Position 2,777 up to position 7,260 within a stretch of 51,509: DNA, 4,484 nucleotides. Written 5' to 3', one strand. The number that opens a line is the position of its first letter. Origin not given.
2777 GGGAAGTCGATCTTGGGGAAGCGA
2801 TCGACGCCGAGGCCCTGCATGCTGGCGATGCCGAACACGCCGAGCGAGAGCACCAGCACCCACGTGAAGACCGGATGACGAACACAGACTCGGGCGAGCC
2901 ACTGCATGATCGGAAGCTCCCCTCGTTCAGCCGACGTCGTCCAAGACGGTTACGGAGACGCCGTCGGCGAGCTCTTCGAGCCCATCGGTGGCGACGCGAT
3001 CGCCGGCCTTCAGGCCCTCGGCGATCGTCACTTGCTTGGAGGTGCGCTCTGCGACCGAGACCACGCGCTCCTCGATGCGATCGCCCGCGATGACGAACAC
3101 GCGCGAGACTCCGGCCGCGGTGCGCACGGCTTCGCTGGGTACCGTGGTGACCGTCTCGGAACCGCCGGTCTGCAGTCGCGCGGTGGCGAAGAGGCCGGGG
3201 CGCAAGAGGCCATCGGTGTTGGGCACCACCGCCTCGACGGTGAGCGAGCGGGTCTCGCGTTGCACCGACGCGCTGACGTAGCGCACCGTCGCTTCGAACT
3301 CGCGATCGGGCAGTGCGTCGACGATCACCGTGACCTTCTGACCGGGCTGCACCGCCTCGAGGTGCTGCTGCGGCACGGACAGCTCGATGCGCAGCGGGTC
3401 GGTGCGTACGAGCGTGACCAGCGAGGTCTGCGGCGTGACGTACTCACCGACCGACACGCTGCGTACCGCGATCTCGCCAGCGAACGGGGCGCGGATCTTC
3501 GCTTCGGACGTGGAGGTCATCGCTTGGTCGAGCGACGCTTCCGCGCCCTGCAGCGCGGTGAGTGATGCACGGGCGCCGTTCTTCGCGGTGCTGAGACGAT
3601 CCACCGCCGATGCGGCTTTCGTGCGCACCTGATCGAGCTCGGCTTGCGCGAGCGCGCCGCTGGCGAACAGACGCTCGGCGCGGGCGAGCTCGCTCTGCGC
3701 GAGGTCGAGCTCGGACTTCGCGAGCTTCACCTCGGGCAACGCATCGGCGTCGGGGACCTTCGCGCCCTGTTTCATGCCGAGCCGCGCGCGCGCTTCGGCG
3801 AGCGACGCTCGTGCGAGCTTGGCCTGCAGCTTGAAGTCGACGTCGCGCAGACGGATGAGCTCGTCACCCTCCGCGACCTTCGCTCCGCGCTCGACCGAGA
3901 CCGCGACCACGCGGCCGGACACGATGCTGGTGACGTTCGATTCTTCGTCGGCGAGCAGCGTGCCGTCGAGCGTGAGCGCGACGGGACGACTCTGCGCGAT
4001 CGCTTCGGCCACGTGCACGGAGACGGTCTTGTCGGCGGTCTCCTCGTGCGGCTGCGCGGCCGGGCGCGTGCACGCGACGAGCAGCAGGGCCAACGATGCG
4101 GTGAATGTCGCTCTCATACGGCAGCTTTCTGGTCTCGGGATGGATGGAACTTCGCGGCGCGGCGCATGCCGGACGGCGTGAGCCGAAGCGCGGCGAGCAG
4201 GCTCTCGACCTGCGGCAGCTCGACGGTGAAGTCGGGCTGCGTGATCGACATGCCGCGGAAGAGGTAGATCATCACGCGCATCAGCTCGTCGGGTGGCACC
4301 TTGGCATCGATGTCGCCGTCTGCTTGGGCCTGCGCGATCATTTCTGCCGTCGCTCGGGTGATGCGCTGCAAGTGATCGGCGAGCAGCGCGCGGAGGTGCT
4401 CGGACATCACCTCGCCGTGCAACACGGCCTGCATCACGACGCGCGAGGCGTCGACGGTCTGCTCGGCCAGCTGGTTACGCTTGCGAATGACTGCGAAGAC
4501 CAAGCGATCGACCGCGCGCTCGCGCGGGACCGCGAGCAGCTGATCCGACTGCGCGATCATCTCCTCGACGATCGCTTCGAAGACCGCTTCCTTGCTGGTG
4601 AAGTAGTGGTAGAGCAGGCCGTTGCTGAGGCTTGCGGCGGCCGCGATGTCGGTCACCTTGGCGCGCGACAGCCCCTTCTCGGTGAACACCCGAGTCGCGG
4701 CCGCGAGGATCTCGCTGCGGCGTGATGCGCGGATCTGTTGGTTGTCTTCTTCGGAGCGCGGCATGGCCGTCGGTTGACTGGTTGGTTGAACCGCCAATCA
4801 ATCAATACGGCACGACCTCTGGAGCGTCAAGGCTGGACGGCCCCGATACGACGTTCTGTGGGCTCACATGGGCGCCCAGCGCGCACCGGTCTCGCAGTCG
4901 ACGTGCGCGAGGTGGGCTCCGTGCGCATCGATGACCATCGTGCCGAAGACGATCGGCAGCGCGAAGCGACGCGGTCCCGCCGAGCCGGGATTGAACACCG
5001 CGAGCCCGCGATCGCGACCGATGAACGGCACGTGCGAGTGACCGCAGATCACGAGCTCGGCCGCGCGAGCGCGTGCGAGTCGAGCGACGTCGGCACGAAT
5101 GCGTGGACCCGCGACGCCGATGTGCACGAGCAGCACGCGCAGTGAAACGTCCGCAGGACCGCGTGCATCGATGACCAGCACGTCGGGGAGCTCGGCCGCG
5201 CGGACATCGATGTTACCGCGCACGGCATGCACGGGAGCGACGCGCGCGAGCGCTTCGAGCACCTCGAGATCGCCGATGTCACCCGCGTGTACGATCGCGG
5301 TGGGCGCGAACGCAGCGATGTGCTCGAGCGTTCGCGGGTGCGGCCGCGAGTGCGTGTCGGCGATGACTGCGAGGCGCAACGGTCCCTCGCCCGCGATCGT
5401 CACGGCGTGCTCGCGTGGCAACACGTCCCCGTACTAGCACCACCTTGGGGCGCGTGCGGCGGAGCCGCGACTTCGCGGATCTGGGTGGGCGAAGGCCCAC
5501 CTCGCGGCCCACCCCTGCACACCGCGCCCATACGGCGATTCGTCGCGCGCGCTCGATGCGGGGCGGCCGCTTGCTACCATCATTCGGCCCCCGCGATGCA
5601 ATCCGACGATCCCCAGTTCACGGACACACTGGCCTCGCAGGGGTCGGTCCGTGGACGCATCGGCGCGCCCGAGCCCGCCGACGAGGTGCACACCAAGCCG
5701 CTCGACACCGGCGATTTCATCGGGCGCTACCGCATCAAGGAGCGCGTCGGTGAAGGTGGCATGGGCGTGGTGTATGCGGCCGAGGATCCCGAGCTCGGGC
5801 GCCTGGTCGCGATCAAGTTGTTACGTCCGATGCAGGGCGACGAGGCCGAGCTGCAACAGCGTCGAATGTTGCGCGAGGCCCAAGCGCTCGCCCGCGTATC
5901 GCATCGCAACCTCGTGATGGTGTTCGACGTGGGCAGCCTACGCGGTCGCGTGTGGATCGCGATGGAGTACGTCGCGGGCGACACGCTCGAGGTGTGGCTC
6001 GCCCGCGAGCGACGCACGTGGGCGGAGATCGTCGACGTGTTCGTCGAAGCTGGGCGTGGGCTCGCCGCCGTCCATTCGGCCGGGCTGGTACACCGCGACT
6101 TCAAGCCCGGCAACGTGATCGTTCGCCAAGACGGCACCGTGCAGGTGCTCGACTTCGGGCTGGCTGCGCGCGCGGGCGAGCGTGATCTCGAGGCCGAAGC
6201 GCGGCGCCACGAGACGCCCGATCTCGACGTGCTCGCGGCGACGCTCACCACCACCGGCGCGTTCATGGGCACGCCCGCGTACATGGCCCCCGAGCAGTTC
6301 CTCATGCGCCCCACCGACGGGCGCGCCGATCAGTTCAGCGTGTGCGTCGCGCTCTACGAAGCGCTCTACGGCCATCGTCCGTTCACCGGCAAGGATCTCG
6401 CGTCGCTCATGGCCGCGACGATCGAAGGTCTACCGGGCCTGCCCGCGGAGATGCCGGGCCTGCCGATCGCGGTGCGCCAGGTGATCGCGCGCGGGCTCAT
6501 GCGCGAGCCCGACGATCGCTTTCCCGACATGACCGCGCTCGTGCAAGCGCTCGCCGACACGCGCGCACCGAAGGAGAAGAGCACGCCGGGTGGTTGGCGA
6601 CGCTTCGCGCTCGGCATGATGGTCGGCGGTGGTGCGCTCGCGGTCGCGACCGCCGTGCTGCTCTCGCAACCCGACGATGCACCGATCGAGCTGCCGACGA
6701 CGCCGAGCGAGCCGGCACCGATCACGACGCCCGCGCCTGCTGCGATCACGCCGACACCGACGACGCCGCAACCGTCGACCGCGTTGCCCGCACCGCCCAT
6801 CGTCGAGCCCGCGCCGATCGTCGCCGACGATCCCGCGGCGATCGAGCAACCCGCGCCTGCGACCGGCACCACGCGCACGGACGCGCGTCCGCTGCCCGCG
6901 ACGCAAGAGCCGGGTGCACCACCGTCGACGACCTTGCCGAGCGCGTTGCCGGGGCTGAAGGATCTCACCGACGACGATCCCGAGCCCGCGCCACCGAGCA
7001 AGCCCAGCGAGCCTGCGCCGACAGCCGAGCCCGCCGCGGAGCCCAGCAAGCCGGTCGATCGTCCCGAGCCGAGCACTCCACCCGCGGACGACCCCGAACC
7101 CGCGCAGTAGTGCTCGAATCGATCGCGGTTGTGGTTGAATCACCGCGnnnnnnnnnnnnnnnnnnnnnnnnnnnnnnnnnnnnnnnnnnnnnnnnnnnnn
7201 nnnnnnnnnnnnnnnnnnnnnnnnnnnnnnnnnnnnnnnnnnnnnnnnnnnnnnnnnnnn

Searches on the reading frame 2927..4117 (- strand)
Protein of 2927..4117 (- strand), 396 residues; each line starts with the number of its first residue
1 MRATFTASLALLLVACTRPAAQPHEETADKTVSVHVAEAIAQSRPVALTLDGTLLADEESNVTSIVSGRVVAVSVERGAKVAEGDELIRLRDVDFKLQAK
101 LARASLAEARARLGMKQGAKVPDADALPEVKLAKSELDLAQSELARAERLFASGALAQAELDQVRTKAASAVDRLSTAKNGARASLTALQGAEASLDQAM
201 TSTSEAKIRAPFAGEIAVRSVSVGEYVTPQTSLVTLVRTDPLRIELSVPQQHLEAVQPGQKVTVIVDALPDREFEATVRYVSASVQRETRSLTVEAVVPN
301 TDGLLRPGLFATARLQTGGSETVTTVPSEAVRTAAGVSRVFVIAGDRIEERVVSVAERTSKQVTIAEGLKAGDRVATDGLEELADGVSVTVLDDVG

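Call 61: search_protein_families(library=pfam, proteins=[window:2927-4117:-], max_evalue=0.00001)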
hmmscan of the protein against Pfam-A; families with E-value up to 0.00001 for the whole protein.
window:2927-4117:- (396 aa): 3 families
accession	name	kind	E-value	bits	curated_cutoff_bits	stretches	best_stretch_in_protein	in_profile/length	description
PF16576.10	HlyD_D23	-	6.4e-29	101.2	30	1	52-311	10-214/214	Barrel-sandwich domain of CusB or HlyD membrane-fusion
PF13437.12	HlyD_3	-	1.5e-22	80.8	22.2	1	207-308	1-106/106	HlyD family secretion protein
PF13533.13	Biotin_lipoyl_2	-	3.5e-07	30.3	29.8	1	61-90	2-31/32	Biotin-lipoyl like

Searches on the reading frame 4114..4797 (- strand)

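Call 61: search_protein_families(library=pfam, proteins=[window:4114-4797:-], max_evalue=0.00001)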
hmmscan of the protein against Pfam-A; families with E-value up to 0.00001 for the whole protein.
window:4114-4797:- (227 aa): 1 family
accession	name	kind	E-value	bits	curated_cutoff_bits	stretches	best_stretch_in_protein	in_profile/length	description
PF00440.29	TetR_N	-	3.7e-15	55.9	24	1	30-76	1-47/47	Bacterial regulatory proteins, tetR family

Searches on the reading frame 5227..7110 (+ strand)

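Call 62: search_protein_families(library=pfam, proteins=[window:5227-7110:+], max_evalue=0.00001)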
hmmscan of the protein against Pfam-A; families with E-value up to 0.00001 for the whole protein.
window:5227-7110:+ (627 aa): 4 families
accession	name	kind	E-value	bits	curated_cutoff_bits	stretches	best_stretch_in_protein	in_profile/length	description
PF00069.31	Pkinase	-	8.4e-38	130.7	31.7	1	168-399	1-210/263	Protein kinase domain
PF07714.23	PK_Tyr_Ser-Thr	-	9.7e-26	91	23.1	1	170-442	3-258/258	Protein tyrosine and serine/threonine kinase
PF01636.29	APH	-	5.7e-08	33.3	23.2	0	286-313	169-197/239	Phosphotransferase enzyme family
PF03109.22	ABC1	-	2.5e-06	27.2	22.9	0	244-319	145-220/244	ABC1 atypical kinase-like domain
